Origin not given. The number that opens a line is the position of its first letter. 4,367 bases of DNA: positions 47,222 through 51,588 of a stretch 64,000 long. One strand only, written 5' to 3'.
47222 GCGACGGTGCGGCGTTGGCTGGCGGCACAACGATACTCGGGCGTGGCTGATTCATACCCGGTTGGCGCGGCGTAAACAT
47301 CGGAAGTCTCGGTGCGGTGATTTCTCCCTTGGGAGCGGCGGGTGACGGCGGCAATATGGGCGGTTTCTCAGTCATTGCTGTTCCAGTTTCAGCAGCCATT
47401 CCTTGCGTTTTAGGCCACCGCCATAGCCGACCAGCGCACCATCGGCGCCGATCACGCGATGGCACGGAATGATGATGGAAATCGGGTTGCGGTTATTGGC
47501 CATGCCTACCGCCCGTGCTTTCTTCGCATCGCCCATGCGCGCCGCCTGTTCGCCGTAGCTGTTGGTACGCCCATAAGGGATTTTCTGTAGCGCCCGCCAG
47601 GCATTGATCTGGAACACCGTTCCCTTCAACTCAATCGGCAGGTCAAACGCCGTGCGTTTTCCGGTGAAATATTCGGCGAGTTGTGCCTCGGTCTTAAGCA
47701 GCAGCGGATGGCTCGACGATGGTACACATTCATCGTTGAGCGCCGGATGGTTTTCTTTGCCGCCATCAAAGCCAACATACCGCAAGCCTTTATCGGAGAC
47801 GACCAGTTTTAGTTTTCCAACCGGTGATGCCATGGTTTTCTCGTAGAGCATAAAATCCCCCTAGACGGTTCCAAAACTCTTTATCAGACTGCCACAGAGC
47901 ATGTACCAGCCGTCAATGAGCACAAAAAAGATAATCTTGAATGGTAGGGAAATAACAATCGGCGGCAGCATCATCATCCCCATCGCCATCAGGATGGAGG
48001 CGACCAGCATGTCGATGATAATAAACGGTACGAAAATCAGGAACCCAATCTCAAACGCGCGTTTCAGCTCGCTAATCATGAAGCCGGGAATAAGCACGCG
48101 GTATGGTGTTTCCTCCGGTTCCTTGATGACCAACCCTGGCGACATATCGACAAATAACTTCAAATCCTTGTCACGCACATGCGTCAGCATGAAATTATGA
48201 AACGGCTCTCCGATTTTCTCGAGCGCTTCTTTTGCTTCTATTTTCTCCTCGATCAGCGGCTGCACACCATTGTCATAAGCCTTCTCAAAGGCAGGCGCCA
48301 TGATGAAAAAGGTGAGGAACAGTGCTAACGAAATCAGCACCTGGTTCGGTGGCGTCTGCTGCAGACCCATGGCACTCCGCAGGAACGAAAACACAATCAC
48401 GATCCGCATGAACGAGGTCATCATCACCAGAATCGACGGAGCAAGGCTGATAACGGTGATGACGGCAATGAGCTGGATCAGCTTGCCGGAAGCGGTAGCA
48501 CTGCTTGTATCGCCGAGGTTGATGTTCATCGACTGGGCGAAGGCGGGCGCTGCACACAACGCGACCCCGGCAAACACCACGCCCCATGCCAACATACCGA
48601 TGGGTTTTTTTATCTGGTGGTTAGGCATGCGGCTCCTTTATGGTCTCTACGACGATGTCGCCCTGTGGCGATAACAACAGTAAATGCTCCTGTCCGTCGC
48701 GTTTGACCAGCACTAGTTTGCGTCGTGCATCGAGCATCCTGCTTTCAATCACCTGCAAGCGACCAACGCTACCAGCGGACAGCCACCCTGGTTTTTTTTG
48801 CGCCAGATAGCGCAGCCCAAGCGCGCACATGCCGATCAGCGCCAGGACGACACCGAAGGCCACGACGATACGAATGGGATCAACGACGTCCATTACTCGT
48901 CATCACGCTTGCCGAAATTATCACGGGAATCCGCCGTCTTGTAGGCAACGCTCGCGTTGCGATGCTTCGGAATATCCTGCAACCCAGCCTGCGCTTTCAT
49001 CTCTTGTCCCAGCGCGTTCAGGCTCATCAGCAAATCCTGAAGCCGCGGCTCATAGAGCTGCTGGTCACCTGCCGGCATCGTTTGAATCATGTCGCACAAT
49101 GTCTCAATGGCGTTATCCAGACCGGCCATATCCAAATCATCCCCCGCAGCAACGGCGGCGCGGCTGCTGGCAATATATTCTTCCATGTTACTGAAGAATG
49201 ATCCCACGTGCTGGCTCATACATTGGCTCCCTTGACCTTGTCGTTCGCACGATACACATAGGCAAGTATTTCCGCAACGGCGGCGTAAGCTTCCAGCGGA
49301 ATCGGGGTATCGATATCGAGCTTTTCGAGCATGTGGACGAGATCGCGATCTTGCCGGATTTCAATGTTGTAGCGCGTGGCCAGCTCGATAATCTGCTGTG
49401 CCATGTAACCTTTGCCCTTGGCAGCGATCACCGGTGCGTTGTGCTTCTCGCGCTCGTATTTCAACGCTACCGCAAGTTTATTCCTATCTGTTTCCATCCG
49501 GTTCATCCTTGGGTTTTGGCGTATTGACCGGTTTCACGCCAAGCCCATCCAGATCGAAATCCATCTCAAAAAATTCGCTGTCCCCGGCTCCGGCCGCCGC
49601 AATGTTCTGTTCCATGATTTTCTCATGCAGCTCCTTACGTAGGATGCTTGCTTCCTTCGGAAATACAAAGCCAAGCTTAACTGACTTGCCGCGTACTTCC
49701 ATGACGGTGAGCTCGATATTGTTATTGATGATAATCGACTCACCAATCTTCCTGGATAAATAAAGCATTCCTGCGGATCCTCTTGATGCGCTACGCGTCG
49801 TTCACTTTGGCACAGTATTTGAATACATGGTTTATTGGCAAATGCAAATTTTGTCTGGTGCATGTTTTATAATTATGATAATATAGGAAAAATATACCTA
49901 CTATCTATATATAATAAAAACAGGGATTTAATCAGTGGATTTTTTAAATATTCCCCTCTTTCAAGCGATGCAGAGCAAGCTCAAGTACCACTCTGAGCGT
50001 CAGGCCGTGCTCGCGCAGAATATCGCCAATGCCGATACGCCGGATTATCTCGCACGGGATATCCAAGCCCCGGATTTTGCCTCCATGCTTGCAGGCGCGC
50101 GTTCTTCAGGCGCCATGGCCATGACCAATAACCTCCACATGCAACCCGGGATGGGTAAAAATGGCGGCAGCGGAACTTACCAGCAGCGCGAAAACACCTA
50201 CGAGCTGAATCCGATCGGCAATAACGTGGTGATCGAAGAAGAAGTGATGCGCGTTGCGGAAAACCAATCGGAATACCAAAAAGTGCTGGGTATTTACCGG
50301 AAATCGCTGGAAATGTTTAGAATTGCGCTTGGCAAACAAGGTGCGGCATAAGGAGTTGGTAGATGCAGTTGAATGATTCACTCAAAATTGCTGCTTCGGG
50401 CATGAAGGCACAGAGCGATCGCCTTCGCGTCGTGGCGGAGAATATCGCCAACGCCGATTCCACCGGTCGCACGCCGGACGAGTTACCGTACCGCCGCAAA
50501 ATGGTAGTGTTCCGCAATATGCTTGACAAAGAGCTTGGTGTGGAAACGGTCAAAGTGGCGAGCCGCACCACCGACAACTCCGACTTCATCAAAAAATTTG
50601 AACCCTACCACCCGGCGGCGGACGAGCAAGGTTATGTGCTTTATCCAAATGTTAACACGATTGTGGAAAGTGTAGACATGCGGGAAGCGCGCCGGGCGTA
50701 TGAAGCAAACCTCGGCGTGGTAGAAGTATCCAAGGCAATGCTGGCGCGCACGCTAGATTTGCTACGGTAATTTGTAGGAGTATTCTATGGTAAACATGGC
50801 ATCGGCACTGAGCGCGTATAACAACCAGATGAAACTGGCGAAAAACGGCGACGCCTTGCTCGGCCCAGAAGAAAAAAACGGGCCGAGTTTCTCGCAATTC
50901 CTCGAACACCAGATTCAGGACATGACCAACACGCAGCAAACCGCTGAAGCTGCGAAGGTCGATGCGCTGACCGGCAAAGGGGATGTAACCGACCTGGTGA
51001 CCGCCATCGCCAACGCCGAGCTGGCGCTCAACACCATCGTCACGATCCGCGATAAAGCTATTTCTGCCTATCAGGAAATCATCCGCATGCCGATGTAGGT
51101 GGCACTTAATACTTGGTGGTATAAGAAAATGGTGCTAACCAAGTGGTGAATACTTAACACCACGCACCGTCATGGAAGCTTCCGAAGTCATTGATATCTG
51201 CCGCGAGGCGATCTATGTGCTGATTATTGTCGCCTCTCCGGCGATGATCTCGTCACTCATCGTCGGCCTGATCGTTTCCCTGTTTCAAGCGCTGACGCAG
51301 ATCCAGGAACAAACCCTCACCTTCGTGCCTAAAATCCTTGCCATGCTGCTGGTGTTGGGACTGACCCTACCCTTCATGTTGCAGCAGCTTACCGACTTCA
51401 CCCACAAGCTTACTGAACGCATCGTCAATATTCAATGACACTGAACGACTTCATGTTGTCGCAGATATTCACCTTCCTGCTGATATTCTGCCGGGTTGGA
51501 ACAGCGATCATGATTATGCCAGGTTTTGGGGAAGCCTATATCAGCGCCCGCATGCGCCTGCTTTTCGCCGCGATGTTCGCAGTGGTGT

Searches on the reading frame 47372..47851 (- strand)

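Call 69: search_protein_families(library=pfam, proteins=[window:47372-47851:-], max_evalue=0.001)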
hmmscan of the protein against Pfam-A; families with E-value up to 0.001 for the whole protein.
window:47372-47851:- (159 aa): 2 families
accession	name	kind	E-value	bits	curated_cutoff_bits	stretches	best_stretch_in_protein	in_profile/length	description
PF01035.26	DNA_binding_1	-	3.5e-33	113.7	27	1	80-158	2-80/81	6-O-methylguanine DNA methyltransferase, DNA binding domain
PF02870.21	Methyltransf_1N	-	2.8e-09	37.8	21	1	2-75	1-71/71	6-O-methylguanine DNA methyltransferase, ribonuclease-like domain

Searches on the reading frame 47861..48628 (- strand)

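Call 29: search_protein_families(library=pfam, proteins=[window:47861-48628:-], max_evalue=0.001)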
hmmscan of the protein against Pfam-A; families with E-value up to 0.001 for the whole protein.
window:47861-48628:- (255 aa): 1 family
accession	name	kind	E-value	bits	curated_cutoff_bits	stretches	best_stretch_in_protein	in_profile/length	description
PF00813.25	FliP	-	9.2e-81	270.8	26.9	1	56-248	1-191/191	FliP family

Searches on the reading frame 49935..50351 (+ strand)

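Call 69: search_protein_families(library=pfam, proteins=[window:49935-50351:+], max_evalue=0.001)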
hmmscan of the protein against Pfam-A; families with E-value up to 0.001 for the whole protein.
window:49935-50351:+ (138 aa): 1 family
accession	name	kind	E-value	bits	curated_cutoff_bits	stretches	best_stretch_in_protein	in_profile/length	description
PF00460.25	Flg_bb_rod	-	0.00013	22.3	20.7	1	20-38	12-30/31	Flagella basal body rod protein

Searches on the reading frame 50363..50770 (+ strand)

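Call 69: search_protein_families(library=pfam, proteins=[window:50363-50770:+], max_evalue=0.001)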
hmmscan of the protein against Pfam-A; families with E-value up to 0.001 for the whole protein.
window:50363-50770:+ (135 aa): 2 families
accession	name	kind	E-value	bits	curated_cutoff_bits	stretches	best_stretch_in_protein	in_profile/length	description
PF06429.18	Flg_bbr_C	-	1.8e-09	37.4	23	1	89-133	2-46/46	Flagellar basal body rod FlgEFG protein C-terminal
PF00460.25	Flg_bb_rod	-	1.2e-07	32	20.7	1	7-35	1-29/31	Flagella basal body rod protein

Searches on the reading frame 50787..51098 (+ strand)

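Call 69: search_protein_families(library=pfam, proteins=[window:50787-51098:+], max_evalue=0.001)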
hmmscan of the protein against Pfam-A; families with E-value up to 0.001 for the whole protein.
window:50787-51098:+ (103 aa): 1 family
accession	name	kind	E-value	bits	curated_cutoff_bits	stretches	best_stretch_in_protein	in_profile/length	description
PF02049.23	FliE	-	1.1e-22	80.4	22.4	1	28-103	13-89/89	Flagellar hook-basal body complex protein FliE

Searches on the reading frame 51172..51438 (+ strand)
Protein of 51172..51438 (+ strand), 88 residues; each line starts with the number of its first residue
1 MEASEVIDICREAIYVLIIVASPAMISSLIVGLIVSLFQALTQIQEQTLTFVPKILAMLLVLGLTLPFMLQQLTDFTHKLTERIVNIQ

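Call 69: search_protein_families(library=pfam, proteins=[window:51172-51438:+], max_evalue=0.001)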
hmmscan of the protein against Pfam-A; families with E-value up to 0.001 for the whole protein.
window:51172-51438:+ (88 aa): 2 families
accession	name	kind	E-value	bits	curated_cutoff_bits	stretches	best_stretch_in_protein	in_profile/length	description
PF01313.24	Bac_export_3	-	2.3e-30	104.8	25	1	6-78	2-74/74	Bacterial export proteins, family 3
PF01311.25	Bac_export_1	-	0.00098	19.2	27.8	0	6-78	155-228/230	Bacterial export proteins, family 1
